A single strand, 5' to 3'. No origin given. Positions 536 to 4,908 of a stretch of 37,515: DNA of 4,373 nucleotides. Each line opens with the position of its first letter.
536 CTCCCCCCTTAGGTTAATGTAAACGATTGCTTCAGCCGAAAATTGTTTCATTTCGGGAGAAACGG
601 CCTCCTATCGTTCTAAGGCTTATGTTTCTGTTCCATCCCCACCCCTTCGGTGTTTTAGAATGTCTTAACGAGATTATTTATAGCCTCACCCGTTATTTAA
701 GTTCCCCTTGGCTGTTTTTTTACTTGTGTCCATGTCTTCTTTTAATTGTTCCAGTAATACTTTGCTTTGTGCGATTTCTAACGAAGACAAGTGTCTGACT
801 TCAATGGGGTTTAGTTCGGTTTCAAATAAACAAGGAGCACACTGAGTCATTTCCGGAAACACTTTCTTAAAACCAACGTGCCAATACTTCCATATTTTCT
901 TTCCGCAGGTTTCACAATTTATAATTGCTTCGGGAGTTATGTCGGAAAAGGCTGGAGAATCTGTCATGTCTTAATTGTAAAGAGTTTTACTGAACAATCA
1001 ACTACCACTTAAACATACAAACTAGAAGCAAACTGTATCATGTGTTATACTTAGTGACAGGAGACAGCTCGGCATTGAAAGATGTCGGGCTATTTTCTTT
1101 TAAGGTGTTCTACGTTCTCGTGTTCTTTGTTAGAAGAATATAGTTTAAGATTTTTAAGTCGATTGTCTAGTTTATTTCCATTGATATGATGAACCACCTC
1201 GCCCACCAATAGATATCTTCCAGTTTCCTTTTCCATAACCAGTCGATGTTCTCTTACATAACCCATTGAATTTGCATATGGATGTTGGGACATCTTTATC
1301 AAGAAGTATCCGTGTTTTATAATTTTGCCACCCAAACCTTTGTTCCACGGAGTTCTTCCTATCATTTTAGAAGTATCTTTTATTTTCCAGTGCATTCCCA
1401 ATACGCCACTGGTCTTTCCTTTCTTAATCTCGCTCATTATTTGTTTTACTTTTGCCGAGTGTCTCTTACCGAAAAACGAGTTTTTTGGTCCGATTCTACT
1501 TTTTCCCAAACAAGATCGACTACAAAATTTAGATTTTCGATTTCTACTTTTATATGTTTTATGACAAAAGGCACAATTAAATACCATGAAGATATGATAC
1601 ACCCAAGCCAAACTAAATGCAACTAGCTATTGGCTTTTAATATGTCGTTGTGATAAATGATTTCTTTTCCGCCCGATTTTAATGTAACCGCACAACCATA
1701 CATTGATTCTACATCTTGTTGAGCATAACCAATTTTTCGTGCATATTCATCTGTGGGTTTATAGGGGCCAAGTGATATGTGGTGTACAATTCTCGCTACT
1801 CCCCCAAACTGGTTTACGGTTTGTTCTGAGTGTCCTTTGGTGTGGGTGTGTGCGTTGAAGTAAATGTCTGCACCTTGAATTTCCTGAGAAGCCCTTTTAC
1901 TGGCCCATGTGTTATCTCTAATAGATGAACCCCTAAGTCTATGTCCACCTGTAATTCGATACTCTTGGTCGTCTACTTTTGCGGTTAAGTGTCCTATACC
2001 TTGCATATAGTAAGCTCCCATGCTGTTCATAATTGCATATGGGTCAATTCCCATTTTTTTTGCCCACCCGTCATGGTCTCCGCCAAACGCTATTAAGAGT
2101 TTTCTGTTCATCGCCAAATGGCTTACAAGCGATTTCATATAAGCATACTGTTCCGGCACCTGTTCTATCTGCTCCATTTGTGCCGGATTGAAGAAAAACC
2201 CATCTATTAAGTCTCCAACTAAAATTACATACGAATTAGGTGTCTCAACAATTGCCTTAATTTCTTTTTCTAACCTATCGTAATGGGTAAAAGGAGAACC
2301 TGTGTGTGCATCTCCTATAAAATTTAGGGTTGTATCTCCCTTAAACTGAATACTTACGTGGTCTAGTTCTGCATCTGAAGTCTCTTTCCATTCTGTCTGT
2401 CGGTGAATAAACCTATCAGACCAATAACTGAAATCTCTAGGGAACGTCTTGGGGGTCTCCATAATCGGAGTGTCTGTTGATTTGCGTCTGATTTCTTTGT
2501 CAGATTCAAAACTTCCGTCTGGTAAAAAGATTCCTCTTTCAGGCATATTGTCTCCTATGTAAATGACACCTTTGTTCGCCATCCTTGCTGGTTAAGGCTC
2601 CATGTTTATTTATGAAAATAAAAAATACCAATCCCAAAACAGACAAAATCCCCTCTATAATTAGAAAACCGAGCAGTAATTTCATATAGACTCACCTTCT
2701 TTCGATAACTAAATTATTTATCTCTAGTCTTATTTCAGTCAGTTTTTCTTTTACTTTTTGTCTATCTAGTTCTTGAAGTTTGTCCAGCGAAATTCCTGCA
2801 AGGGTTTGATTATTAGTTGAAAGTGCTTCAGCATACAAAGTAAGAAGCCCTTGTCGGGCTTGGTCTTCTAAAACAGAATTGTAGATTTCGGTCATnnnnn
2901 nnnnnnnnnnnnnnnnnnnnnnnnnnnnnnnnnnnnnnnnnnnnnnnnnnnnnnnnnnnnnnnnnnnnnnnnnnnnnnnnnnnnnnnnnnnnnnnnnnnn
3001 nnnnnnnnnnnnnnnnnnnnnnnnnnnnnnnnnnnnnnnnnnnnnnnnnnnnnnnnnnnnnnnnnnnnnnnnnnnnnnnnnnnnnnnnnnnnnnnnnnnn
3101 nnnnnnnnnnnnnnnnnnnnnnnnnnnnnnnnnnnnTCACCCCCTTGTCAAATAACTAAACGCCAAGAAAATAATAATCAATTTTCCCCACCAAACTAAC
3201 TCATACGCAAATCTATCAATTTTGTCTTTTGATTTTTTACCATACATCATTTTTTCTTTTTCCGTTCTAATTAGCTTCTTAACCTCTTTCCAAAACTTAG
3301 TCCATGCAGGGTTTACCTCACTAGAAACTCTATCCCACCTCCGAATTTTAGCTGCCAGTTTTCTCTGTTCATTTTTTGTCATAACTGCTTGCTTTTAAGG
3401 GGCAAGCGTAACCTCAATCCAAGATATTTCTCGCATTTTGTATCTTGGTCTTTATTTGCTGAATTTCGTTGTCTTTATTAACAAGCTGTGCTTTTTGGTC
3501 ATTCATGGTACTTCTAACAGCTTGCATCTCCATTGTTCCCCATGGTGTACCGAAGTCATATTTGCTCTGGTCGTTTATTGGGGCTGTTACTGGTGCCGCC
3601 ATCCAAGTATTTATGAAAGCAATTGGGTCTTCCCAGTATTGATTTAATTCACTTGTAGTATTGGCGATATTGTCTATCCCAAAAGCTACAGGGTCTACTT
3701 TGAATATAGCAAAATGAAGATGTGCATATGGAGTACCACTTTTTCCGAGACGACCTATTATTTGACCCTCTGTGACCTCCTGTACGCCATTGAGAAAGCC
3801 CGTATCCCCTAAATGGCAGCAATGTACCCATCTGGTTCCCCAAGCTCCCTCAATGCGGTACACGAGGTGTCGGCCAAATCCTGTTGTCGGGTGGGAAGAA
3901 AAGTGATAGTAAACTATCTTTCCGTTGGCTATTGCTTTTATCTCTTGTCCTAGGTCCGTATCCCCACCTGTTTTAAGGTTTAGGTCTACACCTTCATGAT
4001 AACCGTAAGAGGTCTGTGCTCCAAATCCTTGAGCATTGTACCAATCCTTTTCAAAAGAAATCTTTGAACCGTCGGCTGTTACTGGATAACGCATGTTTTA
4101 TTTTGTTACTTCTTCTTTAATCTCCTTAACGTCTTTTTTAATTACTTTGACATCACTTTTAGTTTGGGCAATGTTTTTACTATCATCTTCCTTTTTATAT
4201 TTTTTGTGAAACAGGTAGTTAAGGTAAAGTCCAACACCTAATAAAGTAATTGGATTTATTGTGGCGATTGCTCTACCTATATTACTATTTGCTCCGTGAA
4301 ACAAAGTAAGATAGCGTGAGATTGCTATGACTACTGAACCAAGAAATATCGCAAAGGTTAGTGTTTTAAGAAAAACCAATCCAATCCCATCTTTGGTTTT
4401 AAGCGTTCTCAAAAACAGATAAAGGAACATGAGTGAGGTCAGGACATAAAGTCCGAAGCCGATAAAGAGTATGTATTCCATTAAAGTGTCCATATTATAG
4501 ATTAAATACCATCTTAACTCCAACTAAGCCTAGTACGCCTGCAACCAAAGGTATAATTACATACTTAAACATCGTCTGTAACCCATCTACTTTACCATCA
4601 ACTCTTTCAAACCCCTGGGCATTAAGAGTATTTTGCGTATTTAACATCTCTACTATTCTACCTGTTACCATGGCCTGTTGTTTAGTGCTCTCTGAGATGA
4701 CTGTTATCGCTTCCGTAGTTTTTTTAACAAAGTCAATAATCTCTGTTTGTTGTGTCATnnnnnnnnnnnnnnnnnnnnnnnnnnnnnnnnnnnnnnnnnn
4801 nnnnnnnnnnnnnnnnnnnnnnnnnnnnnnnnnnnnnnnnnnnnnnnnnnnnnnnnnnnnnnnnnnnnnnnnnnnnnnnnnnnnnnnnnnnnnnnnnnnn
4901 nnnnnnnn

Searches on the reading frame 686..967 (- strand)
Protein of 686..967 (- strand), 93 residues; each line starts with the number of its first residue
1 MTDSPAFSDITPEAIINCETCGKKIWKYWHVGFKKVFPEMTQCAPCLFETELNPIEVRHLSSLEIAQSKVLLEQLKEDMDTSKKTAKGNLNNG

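Call 39: search_protein_families(library=pfam, proteins=[window:686-967:-], max_evalue=0.1)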
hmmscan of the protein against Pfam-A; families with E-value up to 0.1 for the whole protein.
window:686-967:- (93 aa): 2 families
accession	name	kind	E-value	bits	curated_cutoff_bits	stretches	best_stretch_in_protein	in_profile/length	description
PF15439.11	NYAP_N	-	0.056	13.1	38.6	1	36-68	298-331/394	Neuronal tyrosine-phosphorylated phosphoinositide-3-kinase adapter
PF23570.1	PHD_P300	-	0.078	13.4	27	0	12-47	2-37/39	Histone acetyltransferase p300-like, PHD domain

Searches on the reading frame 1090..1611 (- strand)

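Call 39: search_protein_families(library=pfam, proteins=[window:1090-1611:-], max_evalue=0.1)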
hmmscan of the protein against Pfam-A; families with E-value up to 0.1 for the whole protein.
window:1090-1611:- (173 aa): 2 families
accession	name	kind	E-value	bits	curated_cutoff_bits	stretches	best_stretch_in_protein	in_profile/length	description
PF13392.12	HNH_3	-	1e-10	41.5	24.8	1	122-160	4-41/46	HNH endonuclease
PF07460.16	NUMOD3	-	0.023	15.1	20.4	1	32-60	9-37/37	NUMOD3 motif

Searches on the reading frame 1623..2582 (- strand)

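Call 13: search_protein_families(library=phrogs, proteins=[window:1623-2582:-], max_evalue=0.001)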
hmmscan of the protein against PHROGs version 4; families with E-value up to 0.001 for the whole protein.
window:1623-2582:- (319 aa): 1 family
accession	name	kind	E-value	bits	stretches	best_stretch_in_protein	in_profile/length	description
phrog_7339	-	DNA, RNA and nucleotide metabolism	1.3e-34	120.7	1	68-291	14-242/263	DNA repair exonuclease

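Call 39: search_protein_families(library=pfam, proteins=[window:1623-2582:-], max_evalue=0.1)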
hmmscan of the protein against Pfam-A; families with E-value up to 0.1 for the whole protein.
window:1623-2582:- (319 aa): 1 family
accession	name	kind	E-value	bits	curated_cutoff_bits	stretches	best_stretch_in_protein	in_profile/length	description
PF00149.33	Metallophos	-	2.6e-06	28.4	21.5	1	88-248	5-190/191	Calcineurin-like phosphoesterase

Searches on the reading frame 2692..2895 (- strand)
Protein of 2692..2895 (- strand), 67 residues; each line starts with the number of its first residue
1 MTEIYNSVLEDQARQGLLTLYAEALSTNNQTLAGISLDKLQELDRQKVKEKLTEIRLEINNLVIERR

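Call 39: search_protein_families(library=pfam, proteins=[window:2692-2895:-], max_evalue=0.1)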
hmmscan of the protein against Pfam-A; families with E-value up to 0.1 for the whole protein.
window:2692-2895:- (67 aa): 1 family
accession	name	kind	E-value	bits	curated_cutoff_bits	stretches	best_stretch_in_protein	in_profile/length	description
PF24262.1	DUF7463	-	0.016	15.8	27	1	7-56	5-53/110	Family of unknown function (DUF7463)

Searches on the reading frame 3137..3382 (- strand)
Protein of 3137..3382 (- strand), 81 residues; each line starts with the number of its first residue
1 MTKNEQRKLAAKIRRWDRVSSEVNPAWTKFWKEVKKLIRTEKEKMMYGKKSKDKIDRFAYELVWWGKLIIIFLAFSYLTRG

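Call 39: search_protein_families(library=pfam, proteins=[window:3137-3382:-], max_evalue=0.1)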
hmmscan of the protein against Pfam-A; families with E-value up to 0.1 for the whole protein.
window:3137-3382:- (81 aa): 1 family
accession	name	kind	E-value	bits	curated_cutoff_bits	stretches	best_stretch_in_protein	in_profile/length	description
PF24557.2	DExH14_plug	-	0.053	14.5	27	1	9-41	3-36/105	DExH14 plug domain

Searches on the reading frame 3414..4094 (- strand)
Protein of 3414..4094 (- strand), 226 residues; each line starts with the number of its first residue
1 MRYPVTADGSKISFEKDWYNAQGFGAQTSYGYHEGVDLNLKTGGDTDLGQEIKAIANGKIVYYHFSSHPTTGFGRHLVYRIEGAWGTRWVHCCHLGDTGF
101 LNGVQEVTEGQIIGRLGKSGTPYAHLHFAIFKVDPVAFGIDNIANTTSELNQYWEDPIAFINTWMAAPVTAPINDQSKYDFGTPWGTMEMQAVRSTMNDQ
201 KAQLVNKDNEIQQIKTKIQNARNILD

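Call 39: search_protein_families(library=pfam, proteins=[window:3414-4094:-], max_evalue=0.1)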
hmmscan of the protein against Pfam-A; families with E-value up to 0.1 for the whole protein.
window:3414-4094:- (226 aa): 2 families
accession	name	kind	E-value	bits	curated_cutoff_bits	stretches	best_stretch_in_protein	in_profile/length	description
PF01551.29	Peptidase_M23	-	7.4e-10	39.3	28.7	1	32-132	2-89/96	Peptidase family M23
PF04977.20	DivIC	-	0.081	13.2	28.9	0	185-222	14-51/80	Septum formation initiator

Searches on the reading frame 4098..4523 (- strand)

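Call 39: search_protein_families(library=pfam, proteins=[window:4098-4523:-], max_evalue=0.1)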
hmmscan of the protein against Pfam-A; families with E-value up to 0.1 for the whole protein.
window:4098-4523:- (141 aa): 2 families
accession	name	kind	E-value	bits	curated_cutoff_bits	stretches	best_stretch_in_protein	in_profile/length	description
PF15361.11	RIC3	-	0.0022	18.9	28.9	1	85-134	75-124/146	Resistance to inhibitors of cholinesterase homologue 3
PF10112.14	Halogen_Hydrol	-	0.053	13.9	29.8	1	61-139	6-77/191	5-bromo-4-chloroindolyl phosphate hydrolysis protein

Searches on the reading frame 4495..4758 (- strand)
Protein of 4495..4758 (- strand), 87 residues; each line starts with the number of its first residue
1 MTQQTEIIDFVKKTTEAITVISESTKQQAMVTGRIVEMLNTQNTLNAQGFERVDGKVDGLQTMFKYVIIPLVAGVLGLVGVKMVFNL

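Call 39: search_protein_families(library=pfam, proteins=[window:4495-4758:-], max_evalue=0.1)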
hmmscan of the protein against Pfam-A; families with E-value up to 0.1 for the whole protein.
window:4495-4758:- (87 aa): 1 family
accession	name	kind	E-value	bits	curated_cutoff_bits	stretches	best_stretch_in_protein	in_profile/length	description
PF15102.11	TMEM154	-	0.026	14.8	30.3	1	14-81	15-81/153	TMEM154 protein family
